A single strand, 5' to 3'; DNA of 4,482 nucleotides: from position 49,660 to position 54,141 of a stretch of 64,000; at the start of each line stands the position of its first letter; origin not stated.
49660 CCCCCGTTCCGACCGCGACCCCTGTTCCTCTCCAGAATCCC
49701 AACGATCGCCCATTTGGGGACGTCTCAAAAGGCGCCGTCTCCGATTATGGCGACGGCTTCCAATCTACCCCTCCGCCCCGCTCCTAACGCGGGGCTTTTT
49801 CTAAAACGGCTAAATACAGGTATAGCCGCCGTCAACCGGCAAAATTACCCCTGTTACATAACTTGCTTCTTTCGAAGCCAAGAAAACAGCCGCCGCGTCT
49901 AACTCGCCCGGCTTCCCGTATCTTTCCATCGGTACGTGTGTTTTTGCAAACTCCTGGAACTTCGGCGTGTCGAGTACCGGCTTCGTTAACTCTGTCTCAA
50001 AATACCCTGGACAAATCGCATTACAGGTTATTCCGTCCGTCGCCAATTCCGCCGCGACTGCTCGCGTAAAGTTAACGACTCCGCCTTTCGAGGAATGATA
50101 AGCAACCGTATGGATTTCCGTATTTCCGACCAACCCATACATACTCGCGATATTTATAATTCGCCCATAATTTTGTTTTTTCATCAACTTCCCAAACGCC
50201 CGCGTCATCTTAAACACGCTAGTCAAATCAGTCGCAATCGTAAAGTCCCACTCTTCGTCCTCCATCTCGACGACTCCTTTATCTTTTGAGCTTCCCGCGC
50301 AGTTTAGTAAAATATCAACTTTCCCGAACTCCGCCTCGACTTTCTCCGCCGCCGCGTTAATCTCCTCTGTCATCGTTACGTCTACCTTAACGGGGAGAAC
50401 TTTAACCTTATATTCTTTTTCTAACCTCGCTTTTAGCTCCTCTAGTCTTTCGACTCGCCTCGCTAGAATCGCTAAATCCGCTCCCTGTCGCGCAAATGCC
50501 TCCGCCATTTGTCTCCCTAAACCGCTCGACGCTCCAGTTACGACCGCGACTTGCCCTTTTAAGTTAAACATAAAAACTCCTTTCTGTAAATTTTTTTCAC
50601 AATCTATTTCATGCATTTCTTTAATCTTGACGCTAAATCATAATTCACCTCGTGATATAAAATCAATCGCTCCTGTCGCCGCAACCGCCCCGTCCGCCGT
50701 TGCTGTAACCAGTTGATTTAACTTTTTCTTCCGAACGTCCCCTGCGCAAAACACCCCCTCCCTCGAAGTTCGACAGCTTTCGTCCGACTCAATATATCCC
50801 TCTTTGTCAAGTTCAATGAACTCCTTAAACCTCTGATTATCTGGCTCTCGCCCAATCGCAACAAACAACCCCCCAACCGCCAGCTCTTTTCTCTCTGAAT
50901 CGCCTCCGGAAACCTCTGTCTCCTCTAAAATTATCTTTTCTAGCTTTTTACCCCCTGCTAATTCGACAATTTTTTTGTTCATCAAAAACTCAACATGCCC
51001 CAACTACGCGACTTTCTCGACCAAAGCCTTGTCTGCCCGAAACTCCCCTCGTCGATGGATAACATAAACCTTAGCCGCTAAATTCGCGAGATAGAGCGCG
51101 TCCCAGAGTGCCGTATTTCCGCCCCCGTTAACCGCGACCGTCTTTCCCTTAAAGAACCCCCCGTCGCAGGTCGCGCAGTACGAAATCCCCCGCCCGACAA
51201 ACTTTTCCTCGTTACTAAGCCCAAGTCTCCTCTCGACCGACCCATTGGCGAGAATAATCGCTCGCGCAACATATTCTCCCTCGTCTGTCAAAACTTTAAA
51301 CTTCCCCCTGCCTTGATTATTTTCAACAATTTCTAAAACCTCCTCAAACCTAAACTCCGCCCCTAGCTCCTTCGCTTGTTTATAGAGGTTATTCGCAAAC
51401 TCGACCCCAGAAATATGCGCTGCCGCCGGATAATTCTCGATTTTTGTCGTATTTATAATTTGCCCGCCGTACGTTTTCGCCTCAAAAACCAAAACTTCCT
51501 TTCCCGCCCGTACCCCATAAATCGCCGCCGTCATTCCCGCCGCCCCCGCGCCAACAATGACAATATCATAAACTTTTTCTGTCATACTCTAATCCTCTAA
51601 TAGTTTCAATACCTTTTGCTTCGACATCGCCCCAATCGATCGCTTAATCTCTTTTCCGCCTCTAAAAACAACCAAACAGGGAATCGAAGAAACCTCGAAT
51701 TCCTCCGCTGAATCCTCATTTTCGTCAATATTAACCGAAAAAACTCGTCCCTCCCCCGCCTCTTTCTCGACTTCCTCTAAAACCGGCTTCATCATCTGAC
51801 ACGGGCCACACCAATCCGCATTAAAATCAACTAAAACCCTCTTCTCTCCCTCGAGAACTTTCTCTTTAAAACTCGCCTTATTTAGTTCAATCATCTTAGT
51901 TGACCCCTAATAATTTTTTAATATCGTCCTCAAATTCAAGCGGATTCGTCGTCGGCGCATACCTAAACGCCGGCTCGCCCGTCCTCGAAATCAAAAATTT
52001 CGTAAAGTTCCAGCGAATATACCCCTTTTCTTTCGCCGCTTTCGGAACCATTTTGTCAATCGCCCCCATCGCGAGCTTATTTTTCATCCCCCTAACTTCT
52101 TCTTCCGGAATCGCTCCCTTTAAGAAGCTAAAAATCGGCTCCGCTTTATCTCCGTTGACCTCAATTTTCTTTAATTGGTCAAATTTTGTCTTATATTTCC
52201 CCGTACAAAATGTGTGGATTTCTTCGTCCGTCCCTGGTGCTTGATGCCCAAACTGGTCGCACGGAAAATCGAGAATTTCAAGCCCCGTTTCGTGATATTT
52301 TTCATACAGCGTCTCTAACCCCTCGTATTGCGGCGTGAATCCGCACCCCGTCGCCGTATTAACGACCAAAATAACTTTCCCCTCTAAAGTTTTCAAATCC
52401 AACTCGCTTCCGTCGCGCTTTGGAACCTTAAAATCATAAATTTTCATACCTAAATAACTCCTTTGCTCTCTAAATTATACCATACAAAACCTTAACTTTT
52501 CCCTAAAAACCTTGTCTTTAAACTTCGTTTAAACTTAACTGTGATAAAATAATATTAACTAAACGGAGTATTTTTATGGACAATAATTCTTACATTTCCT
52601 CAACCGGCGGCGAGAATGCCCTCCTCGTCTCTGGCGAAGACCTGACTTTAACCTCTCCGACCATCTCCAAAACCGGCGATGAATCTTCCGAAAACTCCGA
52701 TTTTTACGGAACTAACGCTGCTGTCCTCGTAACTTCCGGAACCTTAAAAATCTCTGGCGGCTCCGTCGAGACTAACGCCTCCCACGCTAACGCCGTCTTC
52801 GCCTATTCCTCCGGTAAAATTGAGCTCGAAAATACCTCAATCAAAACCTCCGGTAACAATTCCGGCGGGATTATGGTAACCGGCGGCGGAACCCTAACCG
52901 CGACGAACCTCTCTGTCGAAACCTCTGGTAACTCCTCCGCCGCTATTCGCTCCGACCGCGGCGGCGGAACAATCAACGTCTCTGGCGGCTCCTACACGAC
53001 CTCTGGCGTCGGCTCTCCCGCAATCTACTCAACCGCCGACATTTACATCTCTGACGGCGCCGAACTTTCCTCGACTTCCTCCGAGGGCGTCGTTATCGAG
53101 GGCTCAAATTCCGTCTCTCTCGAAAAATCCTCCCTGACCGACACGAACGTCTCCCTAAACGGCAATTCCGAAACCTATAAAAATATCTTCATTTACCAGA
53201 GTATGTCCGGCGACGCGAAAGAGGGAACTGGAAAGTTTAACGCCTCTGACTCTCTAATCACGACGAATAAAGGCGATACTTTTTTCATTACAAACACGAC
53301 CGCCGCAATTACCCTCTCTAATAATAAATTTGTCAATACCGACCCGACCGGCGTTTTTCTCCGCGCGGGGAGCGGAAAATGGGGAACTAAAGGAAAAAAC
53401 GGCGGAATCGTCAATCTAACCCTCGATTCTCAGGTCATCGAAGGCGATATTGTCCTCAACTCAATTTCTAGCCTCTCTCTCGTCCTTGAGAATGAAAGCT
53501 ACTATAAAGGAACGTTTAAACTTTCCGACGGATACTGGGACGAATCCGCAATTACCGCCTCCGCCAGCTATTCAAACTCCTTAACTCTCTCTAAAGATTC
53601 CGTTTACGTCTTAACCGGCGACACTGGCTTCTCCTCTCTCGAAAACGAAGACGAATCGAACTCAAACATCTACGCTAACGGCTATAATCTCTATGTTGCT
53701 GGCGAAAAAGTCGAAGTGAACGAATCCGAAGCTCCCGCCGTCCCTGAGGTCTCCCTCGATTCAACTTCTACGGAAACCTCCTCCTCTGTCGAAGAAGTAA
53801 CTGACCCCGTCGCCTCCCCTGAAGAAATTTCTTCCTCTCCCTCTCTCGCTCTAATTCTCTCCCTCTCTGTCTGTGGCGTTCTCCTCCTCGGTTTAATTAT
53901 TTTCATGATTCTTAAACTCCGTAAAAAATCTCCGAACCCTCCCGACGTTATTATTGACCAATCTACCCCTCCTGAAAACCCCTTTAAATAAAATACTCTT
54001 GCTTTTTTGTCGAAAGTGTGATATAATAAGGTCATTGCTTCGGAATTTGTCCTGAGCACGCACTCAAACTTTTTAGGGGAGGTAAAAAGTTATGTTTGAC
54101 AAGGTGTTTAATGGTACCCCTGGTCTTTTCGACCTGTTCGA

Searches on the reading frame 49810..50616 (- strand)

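Call 7: search_protein_families(library=pfam, proteins=[window:49810-50616:-], max_evalue=0.01)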
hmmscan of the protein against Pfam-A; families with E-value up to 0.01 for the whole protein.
window:49810-50616:- (268 aa): 5 families
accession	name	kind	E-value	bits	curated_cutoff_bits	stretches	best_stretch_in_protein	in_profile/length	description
PF13561.12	adh_short_C2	-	1.1e-65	221.9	27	1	28-266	1-236/236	Enoyl-(Acyl carrier protein) reductase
PF00106.31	adh_short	-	1.2e-58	198.2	26.6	1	22-216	1-192/195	short chain dehydrogenase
PF08659.16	KR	-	2e-15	57.6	22.6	1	24-167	3-145/180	KR domain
PF13460.12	NAD_binding_10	-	9.6e-06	26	27.2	1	28-225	1-165/184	NAD(P)H-binding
PF01370.27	Epimerase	-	0.00014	21.8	20.9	1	25-165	2-124/240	NAD dependent epimerase/dehydratase family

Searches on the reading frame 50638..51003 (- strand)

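Call 7: search_protein_families(library=pfam, proteins=[window:50638-51003:-], max_evalue=0.01)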
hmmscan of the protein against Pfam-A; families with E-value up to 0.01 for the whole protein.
window:50638-51003:- (121 aa): 1 family
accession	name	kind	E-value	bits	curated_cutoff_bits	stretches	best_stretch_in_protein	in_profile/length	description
PF07992.20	Pyr_redox_2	-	2.4e-15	57.2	26.1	1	4-105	198-291/291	Pyridine nucleotide-disulphide oxidoreductase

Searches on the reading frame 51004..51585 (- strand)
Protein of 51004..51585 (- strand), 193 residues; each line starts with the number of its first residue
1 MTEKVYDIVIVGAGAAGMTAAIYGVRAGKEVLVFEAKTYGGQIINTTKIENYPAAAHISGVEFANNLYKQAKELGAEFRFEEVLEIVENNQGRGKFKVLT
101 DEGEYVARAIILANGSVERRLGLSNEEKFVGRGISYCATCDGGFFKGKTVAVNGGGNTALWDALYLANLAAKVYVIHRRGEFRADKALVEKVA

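Call 7: search_protein_families(library=pfam, proteins=[window:51004-51585:-], max_evalue=0.01)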
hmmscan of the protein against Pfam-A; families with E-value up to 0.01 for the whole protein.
window:51004-51585:- (193 aa): 13 families
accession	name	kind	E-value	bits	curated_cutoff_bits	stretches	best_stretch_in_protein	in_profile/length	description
PF07992.20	Pyr_redox_2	-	1.3e-25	90.9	26.1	1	6-183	1-178/291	Pyridine nucleotide-disulphide oxidoreductase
PF01266.30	DAO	-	6.7e-14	52.6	27.9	2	52-116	140-204/353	FAD dependent oxidoreductase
PF13738.12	Pyr_redox_3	-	4.6e-13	49.5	30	1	50-186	66-203/305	Pyridine nucleotide-disulphide oxidoreductase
PF00070.33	Pyr_redox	-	7.1e-10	39.7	22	1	150-189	2-47/82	Pyridine nucleotide-disulphide oxidoreductase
PF03486.20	HI0933_like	-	4.8e-09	36.5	50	1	7-42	2-37/244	HI0933-like protein Rossmann domain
PF12831.13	FAD_oxidored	-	7.3e-07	29.3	27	1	7-43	1-38/416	FAD dependent oxidoreductase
PF13450.12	NAD_binding_8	-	1.9e-06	28.5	21.9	1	10-42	1-34/68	NAD(P)-binding Rossmann-like domain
PF00890.30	FAD_binding_2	-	6.8e-06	26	20.4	1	7-41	1-36/414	FAD binding domain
PF01946.23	Thi4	-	4.6e-05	23.2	26.2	1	6-40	18-54/235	Thi4 family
PF01134.28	GIDA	-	0.00043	19.9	22.1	1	7-61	1-47/391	Glucose inhibited division protein A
PF01494.25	FAD_binding_3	-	0.0025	17.5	22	0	6-36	2-32/349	FAD binding domain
PF01593.30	Amino_oxidase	-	0.0056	16.5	19.8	0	16-37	2-23/443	Flavin containing amine oxidoreductase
PF13454.12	NAD_binding_9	-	0.0091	16.4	21.8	0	9-48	1-45/155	FAD-NAD(P)-binding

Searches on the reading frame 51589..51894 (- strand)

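Call 7: search_protein_families(library=pfam, proteins=[window:51589-51894:-], max_evalue=0.01)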
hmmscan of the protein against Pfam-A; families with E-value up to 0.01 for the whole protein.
window:51589-51894:- (101 aa): 8 families
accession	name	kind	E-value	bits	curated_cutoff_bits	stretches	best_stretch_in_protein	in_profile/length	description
PF00085.26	Thioredoxin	-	2e-26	92.4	23.5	1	2-99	3-101/103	Thioredoxin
PF13098.12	Thioredoxin_2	-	9.7e-10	39.2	27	1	15-99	3-104/104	Thioredoxin-like domain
PF13905.12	Thioredoxin_8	-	4.8e-07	30.5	27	1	18-64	2-51/94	Thioredoxin-like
PF13899.12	Thioredoxin_7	-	1.2e-06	29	27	1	11-77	11-81/83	Thioredoxin-like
PF14595.12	Thioredoxin_9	-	1.6e-06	28.5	25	1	10-79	35-106/129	Thioredoxin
PF00578.27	AhpC-TSA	-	0.00014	22.2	26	1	9-93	18-104/124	AhpC/TSA family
PF08534.16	Redoxin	-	0.00079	19.7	26.6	1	14-90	26-105/148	Redoxin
PF05768.20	Glrx-like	-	0.0018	19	26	1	29-78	10-57/77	Glutaredoxin-like domain (DUF836)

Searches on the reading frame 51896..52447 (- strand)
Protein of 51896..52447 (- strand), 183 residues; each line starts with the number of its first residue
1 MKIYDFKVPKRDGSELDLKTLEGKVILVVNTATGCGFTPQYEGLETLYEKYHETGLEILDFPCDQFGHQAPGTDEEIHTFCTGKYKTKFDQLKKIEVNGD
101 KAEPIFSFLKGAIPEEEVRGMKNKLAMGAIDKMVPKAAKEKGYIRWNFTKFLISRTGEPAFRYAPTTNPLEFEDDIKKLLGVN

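Call 7: search_protein_families(library=pfam, proteins=[window:51896-52447:-], max_evalue=0.01)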
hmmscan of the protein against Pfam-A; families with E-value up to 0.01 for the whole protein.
window:51896-52447:- (183 aa): 2 families
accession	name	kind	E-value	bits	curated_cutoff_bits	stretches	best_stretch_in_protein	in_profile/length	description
PF00255.25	GSHPx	-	7.5e-40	135.3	27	1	3-110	1-108/108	Glutathione peroxidase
PF00578.27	AhpC-TSA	-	0.0003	21.2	26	1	3-65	5-69/124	AhpC/TSA family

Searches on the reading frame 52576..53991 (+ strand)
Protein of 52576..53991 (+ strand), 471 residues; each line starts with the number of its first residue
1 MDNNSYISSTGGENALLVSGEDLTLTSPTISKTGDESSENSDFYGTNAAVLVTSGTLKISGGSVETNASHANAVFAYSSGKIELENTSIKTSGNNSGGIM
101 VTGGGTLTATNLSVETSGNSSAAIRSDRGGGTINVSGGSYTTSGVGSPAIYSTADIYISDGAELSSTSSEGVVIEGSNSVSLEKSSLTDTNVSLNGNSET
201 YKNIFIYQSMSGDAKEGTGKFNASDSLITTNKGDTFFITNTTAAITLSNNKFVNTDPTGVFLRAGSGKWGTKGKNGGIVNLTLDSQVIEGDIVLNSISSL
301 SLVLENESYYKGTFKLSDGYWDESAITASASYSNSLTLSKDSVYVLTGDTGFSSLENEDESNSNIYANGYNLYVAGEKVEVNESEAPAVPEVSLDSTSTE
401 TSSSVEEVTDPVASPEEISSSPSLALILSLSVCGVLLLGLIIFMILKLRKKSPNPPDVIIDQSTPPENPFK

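Call 8: search_protein_families(library=pfam, proteins=[window:52576-53991:+], max_evalue=0.01)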
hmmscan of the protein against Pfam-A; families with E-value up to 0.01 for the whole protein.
window:52576-53991:+ (471 aa): 1 family
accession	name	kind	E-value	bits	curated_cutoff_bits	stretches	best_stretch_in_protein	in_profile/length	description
PF13229.12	Beta_helix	-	0.0027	17.8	25.9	0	163-267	17-149/158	Right handed beta helix region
